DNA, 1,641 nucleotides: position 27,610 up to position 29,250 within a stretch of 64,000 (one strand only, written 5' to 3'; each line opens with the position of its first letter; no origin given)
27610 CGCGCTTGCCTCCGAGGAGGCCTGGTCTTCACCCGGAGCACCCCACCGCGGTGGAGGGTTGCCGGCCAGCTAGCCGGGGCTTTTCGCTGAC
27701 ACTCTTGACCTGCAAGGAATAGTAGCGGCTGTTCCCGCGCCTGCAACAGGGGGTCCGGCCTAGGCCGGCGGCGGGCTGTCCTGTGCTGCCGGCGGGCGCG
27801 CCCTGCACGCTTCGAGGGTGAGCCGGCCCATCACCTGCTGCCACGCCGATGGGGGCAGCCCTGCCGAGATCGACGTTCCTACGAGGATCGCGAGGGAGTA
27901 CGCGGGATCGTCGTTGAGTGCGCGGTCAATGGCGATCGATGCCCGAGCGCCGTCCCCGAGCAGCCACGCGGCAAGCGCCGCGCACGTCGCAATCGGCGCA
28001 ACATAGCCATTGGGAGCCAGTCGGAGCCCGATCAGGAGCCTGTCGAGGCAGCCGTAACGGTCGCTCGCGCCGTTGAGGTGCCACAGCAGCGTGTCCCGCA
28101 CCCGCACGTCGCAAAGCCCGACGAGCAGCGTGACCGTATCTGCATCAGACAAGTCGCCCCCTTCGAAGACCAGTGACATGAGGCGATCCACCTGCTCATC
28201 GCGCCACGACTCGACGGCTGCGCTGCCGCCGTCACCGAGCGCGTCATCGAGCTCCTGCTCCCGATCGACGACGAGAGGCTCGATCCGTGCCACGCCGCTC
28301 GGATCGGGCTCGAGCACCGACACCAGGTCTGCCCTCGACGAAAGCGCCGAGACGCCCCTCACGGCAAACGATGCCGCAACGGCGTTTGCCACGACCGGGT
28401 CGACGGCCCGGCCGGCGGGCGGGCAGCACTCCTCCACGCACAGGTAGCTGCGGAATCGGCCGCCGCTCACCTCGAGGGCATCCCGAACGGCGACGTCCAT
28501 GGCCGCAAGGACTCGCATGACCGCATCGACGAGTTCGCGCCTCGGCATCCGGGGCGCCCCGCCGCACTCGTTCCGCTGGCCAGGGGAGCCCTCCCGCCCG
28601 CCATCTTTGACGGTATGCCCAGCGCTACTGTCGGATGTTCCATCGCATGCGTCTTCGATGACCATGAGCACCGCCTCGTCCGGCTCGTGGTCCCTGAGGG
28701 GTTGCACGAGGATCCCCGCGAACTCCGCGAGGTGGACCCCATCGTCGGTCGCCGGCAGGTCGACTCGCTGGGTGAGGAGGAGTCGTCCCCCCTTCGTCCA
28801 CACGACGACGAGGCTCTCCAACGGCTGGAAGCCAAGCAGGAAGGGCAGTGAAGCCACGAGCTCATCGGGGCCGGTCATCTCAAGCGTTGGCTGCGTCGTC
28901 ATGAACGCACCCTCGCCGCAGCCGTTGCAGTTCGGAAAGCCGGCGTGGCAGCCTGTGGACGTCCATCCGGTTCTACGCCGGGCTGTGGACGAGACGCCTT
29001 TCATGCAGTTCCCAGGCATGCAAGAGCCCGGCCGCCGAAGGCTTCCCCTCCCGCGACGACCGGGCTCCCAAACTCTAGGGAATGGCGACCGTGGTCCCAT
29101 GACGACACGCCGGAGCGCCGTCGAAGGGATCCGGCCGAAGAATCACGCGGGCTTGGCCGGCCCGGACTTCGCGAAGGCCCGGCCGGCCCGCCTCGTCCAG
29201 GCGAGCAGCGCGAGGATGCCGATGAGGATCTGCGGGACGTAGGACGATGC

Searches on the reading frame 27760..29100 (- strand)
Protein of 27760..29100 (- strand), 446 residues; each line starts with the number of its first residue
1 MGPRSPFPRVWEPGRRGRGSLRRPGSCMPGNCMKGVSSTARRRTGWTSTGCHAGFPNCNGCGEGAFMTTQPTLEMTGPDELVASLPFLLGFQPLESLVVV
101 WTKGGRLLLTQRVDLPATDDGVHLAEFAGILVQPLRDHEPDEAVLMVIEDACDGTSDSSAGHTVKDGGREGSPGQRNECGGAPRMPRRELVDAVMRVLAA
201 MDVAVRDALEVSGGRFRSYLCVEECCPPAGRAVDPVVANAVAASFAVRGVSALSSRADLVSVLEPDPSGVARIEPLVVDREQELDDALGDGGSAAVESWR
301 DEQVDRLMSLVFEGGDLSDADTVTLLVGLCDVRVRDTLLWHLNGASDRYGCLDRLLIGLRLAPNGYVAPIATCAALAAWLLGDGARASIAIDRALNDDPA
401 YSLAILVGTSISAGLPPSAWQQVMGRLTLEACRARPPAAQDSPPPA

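Call 44: search_protein_families(library=pfam, proteins=[window:27760-29100:-])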
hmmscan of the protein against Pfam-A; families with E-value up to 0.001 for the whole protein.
window:27760-29100:- (446 aa): 1 family
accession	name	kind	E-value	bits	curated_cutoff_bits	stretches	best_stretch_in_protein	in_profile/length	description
PF13830.11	DUF4192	-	2.3e-57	195.8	27.8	1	78-417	1-320/321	Domain of unknown function (DUF4192)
